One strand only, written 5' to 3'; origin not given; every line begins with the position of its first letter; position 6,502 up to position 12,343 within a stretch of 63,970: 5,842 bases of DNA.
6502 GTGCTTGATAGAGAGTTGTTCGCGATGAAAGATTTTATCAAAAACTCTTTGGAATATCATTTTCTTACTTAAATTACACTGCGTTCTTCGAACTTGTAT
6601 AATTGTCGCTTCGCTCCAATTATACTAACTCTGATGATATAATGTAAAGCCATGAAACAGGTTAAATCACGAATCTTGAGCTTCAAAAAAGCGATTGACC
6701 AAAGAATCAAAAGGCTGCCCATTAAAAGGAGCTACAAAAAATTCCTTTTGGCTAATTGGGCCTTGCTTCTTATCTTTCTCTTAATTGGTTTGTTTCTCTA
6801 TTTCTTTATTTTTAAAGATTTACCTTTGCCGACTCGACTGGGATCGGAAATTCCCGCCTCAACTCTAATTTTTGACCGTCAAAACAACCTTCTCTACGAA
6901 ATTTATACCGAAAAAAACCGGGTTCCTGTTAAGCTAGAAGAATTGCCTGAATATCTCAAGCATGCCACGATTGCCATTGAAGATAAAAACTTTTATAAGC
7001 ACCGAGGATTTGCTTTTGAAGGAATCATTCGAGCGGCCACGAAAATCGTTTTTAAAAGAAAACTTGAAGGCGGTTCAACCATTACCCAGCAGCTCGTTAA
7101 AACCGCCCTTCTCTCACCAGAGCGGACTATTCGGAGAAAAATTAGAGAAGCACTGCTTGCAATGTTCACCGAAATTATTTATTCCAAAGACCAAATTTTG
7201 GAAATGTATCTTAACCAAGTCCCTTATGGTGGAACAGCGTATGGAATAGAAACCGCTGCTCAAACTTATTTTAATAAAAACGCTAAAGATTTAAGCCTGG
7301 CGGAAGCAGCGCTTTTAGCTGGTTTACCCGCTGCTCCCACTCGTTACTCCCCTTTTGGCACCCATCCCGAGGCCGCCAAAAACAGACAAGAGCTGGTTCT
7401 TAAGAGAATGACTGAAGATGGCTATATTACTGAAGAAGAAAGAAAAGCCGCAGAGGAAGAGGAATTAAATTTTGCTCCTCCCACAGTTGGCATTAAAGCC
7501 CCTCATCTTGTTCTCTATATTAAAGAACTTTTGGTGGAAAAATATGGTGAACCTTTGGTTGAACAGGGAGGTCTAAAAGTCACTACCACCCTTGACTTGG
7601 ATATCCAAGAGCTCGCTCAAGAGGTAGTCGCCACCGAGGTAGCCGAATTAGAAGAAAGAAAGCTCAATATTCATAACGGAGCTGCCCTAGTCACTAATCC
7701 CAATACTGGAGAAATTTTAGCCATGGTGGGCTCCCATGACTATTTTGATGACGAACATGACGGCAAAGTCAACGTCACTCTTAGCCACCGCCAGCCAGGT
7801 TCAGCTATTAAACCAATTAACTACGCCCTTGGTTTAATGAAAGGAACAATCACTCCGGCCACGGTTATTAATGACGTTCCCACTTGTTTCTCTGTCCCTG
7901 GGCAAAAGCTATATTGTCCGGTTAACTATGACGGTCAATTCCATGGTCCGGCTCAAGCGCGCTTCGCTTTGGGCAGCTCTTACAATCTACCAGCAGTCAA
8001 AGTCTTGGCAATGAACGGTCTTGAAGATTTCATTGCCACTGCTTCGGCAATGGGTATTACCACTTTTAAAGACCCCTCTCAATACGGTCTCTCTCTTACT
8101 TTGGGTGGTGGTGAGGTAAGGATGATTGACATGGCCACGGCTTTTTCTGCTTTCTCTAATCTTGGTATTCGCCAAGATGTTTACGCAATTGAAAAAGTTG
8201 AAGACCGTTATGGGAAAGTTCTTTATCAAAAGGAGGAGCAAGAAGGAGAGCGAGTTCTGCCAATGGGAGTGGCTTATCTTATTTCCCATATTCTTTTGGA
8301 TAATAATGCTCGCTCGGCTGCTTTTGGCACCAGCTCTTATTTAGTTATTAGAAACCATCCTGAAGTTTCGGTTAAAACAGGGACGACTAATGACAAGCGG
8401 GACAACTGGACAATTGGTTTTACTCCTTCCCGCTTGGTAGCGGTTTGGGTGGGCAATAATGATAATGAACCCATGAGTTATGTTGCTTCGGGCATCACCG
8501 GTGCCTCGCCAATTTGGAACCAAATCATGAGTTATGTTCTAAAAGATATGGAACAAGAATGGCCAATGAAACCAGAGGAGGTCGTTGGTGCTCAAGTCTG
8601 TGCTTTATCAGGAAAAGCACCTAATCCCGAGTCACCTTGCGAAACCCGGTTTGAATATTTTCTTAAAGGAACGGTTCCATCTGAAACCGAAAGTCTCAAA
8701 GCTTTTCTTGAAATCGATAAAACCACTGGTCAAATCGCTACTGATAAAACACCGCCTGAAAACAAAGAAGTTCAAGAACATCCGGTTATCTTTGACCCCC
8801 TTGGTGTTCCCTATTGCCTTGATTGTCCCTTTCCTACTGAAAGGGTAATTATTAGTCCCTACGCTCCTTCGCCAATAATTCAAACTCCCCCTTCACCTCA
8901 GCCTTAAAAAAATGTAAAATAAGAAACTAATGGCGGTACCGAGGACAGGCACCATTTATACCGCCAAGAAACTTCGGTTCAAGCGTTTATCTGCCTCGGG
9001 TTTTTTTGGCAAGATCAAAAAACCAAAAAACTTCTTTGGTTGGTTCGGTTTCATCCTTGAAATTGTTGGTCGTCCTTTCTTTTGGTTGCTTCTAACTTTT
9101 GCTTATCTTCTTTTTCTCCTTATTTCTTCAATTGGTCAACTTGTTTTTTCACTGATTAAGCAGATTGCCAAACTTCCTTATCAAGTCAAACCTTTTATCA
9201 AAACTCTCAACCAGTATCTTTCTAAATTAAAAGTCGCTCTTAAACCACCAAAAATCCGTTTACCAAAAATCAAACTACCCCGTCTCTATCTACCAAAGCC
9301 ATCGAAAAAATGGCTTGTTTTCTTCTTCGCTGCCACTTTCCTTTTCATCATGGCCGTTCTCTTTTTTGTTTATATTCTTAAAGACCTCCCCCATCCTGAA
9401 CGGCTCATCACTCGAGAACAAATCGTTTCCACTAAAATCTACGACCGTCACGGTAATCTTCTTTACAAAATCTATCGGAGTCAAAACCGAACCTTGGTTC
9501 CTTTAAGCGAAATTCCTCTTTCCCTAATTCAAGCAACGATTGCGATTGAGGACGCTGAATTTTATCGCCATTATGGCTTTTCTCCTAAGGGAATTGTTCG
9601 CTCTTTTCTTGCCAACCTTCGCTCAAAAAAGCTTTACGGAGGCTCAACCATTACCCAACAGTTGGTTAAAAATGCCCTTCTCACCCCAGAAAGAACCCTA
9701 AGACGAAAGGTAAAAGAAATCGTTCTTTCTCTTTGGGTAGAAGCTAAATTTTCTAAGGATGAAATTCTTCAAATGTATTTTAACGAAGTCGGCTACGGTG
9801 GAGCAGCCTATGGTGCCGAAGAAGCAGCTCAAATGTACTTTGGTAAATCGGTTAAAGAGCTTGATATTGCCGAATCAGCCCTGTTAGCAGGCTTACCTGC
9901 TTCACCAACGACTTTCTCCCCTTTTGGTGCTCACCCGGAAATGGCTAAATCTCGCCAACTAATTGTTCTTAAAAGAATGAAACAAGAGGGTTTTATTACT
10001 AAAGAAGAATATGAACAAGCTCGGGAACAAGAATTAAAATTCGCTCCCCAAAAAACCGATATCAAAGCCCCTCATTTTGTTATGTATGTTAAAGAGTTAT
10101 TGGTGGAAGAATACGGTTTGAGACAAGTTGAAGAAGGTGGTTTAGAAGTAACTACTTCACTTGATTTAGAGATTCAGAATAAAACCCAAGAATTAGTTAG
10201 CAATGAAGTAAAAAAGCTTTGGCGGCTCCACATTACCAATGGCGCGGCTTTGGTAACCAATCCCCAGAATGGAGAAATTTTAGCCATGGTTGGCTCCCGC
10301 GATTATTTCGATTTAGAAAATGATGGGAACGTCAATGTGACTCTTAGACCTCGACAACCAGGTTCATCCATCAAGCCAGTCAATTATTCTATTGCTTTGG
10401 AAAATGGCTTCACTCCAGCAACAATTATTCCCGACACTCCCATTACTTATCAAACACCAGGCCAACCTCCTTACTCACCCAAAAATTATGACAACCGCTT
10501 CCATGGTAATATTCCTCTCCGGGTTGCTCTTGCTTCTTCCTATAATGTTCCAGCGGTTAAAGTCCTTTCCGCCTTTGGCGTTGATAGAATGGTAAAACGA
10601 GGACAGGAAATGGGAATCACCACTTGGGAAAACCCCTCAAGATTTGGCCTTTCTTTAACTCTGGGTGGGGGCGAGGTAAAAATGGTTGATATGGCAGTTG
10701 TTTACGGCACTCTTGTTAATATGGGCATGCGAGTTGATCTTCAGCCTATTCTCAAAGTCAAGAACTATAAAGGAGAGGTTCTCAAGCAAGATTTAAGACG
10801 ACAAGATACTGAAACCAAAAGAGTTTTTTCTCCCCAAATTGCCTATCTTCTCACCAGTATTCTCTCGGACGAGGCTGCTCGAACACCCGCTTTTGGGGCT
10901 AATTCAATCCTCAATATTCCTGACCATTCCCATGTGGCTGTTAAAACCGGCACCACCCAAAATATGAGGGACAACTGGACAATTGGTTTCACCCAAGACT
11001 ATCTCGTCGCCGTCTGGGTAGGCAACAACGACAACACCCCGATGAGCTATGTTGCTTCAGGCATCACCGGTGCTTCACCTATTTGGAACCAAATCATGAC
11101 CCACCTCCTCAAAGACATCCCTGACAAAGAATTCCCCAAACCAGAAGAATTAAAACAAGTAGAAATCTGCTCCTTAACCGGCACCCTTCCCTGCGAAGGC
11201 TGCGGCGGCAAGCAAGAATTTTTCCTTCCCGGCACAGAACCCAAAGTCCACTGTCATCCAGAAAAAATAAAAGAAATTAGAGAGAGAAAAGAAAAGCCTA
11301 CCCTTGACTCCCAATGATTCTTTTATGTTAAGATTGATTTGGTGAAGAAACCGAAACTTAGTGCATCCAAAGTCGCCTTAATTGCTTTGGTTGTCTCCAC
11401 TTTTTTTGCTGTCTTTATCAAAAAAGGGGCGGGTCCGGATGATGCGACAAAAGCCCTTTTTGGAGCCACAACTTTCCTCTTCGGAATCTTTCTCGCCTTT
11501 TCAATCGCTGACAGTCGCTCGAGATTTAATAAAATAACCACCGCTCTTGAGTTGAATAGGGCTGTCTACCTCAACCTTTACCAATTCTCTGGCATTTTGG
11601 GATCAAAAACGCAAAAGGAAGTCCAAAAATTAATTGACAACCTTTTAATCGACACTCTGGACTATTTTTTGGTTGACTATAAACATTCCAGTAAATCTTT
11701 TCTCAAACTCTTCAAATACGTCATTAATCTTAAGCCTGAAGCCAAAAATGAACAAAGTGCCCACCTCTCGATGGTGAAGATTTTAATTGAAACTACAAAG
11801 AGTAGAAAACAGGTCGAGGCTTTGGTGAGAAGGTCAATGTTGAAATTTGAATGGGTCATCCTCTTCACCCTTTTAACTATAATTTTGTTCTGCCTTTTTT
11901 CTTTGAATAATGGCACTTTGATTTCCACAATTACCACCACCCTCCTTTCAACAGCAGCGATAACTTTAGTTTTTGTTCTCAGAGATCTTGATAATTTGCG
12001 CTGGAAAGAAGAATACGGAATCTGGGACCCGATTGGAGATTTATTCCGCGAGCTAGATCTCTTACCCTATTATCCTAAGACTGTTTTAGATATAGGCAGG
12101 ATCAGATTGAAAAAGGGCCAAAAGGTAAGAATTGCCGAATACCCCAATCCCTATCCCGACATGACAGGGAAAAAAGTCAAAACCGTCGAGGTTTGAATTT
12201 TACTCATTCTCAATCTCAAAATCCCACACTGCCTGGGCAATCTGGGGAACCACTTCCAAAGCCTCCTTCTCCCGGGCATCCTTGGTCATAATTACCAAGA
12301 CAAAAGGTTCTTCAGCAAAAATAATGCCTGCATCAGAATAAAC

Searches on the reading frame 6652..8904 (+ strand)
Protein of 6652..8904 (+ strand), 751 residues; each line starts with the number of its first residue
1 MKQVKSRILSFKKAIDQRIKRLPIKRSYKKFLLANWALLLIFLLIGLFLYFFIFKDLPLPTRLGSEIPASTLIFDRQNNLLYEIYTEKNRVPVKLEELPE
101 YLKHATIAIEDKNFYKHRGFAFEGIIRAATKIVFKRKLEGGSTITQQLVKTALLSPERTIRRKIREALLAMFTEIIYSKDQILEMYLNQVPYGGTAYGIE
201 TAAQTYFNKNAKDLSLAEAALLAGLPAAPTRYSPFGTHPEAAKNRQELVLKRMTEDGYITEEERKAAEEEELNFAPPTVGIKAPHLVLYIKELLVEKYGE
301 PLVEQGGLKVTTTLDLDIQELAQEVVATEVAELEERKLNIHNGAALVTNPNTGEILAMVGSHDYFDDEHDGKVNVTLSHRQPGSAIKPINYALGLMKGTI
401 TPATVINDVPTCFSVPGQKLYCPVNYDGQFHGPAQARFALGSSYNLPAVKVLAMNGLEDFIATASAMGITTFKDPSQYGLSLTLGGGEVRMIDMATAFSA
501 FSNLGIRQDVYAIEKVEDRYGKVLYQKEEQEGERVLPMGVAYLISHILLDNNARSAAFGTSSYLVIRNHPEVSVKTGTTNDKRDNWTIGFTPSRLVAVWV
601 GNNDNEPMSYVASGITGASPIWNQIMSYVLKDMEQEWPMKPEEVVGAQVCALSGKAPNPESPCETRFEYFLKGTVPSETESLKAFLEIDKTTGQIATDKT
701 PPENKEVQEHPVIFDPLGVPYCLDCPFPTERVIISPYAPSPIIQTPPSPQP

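Call 13: search_protein_families(library=pfam, proteins=[window:6652-8904:+])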
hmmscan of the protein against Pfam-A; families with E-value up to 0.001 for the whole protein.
window:6652-8904:+ (751 aa): 2 families
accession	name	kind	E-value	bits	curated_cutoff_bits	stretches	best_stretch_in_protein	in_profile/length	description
PF00912.28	Transgly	-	2.3e-64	216.5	27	1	79-253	3-177/178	Transglycosylase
PF00905.27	Transpeptidase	-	2.1e-20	73.6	22.1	1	343-626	1-298/299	Penicillin binding protein transpeptidase domain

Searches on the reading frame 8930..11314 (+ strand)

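Call 13: search_protein_families(library=pfam, proteins=[window:8930-11314:+])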
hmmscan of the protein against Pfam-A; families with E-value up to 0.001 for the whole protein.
window:8930-11314:+ (795 aa): 3 families
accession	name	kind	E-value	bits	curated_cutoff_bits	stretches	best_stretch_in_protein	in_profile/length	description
PF00912.28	Transgly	-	7.6e-61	205.1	27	1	175-351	2-178/178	Transglycosylase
PF00905.27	Transpeptidase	-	1.4e-24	87.3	22.1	1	438-723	1-298/299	Penicillin binding protein transpeptidase domain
PF09851.14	SHOCT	-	0.00012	22.2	27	1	343-367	2-26/28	Short C-terminal domain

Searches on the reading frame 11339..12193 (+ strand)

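Call 13: search_protein_families(library=pfam, proteins=[window:11339-12193:+])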
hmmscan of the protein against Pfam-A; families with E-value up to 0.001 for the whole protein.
window:11339-12193:+ (285 aa): 1 family
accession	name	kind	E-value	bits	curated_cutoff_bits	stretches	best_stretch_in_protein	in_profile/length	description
PF14023.12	Bestrophin-like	-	2.8e-09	37.3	32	1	33-219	26-219/232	Bestrophin-like domain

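Call 24: search_protein_families(library=ncbifam, proteins=[window:11339-12193:+], max_evalue=0.01)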
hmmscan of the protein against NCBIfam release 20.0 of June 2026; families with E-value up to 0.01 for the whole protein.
window:11339-12193:+ (285 aa): 0 families
